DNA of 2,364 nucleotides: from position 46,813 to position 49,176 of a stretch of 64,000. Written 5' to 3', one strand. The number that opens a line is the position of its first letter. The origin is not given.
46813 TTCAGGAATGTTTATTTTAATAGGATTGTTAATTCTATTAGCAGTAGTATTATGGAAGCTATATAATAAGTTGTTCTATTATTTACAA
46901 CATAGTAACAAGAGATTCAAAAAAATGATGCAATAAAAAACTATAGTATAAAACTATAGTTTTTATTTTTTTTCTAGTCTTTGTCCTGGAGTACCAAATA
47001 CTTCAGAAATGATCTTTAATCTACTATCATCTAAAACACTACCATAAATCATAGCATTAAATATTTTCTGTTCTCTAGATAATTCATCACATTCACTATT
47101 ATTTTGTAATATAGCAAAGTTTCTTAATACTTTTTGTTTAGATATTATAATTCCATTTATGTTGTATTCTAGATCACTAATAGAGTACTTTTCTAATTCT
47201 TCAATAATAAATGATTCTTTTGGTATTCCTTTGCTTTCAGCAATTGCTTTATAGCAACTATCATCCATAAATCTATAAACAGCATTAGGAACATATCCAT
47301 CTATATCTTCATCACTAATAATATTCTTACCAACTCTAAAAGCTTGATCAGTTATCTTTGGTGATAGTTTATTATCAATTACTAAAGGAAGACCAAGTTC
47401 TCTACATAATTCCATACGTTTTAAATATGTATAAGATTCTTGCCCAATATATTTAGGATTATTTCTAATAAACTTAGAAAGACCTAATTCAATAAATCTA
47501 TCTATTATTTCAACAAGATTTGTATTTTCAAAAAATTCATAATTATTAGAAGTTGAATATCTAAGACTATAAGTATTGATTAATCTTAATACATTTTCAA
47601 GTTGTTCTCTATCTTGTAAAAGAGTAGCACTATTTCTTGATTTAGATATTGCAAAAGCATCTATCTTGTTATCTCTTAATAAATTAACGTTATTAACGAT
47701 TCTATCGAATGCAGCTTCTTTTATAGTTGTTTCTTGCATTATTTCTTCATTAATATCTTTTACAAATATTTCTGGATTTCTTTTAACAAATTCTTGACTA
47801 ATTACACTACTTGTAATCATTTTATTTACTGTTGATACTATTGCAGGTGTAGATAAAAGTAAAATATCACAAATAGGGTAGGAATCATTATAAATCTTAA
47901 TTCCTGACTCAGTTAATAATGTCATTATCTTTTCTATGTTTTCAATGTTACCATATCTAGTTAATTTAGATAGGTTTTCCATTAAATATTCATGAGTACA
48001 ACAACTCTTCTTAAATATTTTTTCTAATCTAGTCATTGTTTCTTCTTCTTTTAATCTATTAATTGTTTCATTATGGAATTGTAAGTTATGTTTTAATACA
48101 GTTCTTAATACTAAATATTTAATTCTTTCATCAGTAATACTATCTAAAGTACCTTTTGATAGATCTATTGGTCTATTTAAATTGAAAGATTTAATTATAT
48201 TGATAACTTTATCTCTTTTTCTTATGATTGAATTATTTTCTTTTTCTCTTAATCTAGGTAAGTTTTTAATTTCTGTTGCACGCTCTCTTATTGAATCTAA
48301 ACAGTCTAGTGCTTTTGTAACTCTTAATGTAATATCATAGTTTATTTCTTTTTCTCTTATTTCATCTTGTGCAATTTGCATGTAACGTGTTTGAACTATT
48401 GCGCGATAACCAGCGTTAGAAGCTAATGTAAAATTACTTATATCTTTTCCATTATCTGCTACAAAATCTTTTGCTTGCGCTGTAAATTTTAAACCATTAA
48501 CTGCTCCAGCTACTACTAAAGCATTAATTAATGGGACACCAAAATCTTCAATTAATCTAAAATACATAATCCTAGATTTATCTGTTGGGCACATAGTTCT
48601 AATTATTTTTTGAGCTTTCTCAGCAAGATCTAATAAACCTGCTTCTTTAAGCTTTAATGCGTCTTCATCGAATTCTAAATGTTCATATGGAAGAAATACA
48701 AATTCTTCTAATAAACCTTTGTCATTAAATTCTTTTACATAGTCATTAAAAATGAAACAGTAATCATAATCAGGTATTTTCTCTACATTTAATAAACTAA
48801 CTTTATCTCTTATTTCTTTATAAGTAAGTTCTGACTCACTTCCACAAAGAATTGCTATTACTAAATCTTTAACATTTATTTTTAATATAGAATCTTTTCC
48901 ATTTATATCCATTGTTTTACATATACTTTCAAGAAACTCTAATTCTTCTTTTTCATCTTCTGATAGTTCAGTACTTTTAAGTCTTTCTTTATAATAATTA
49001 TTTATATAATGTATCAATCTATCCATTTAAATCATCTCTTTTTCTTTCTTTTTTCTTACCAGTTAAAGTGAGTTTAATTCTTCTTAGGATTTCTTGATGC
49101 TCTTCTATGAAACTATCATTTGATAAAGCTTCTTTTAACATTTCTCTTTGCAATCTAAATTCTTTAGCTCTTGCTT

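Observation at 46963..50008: Two-gene operon: an oversized RelE/HigB-fold protein coupled to a 687-aa orphan helical protein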

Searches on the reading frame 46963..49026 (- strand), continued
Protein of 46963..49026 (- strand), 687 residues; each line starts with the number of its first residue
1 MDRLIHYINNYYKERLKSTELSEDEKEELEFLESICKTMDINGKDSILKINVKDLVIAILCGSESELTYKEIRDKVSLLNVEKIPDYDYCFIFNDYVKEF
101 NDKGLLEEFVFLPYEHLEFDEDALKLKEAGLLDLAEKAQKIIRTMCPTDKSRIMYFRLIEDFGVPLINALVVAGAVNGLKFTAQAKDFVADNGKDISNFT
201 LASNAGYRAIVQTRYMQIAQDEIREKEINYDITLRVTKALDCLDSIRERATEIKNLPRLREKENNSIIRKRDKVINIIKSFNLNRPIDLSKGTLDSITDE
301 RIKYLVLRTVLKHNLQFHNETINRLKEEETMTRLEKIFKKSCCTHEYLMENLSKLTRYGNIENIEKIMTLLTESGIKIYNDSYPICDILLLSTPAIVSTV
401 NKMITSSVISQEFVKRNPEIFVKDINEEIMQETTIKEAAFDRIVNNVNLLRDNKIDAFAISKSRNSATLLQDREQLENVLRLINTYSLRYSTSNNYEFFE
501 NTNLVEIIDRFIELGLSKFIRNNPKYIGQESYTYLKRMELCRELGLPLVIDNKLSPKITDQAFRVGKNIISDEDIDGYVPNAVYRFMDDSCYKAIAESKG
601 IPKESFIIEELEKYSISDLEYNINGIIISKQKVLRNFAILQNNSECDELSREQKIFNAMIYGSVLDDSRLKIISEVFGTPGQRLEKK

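Call 85: search_protein_families(library=phrogs, alignment_id=A6, max_evalue=0.01)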
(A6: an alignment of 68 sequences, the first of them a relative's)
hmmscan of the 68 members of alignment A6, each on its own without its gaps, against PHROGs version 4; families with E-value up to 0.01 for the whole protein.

A. member 1, P0029 (687 aa): 0 families

B. families by the number of members that match (of 68 scanned): 8 families
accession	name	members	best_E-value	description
phrog_17313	-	1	0.0016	-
phrog_36231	-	1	0.0024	-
phrog_8170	-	1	0.0025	-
phrog_30857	-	1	0.0038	-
phrog_32364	-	1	0.0061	-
phrog_6200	-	1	0.0065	-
phrog_29527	-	1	0.0071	-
phrog_5487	-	1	0.008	-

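Call 94: find_related_loci(query=A3, collection=viral_contigs, flank=6000)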
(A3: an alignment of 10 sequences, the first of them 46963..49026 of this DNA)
Query A3 (687 aa) in viral_contigs; peptide patterns used: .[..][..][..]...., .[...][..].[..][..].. (x = any residue, [..] = any of these).
582 stretches matched a pattern, but none encodes a relative of the query by tblastn (E <= 1e-3).

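Call 96: search_dna_similar(query=window:46963-49026:-, collection=plasmids, mode=protein, max_evalue=0.001, max_rows=10)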
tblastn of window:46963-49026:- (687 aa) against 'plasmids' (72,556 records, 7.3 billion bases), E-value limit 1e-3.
No match.

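Call 97: search_dna_similar(query=window:46963-49026:-, collection=phages, mode=protein, max_evalue=0.001, max_rows=10)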
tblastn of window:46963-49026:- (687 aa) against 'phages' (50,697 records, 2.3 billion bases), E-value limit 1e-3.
No match.

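Call 113: search_protein_families(library=ncbifam, alignment_id=A6, max_evalue=0.01)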
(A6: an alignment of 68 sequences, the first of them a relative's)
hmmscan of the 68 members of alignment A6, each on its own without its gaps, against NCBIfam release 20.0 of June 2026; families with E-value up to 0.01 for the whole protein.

A. member 1, P0029 (687 aa): 0 families

B. families by the number of members that match (of 68 scanned): 5 families
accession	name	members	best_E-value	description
TIGR02027.1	rpoA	1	0.0013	DNA-directed RNA polymerase subunit alpha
TIGR02224.1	recomb_XerC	1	0.0031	tyrosine recombinase XerC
TIGR02225.1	recomb_XerD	1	0.0034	site-specific tyrosine recombinase XerD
NF012024.0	PRK15480.1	1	0.0061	glucose-1-phosphate thymidylyltransferase RfbA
NF041009.1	cell_div_CdvB3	1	0.0087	cell division protein CdvB3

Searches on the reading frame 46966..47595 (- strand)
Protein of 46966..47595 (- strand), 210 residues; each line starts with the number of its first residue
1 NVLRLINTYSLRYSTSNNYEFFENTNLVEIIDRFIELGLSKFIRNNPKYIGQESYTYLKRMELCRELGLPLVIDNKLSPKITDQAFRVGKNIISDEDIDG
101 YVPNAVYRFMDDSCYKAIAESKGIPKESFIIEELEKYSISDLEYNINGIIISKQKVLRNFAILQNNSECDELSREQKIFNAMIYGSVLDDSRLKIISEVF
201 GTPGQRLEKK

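Call 119: search_solved_structures(query=A10, max_evalue=10, show_alignments=2)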
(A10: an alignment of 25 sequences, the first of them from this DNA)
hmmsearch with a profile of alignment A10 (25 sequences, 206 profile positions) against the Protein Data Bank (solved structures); distinct sequences matched with E-value up to 10: 2.
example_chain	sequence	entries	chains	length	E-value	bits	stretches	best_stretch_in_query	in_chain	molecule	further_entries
5haw_A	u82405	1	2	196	0.047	16.3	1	33-126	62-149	Nucleoid occlusion factor SlmA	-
4gct_A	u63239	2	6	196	0.047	16.3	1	33-126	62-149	Nucleoid occlusion factor SlmA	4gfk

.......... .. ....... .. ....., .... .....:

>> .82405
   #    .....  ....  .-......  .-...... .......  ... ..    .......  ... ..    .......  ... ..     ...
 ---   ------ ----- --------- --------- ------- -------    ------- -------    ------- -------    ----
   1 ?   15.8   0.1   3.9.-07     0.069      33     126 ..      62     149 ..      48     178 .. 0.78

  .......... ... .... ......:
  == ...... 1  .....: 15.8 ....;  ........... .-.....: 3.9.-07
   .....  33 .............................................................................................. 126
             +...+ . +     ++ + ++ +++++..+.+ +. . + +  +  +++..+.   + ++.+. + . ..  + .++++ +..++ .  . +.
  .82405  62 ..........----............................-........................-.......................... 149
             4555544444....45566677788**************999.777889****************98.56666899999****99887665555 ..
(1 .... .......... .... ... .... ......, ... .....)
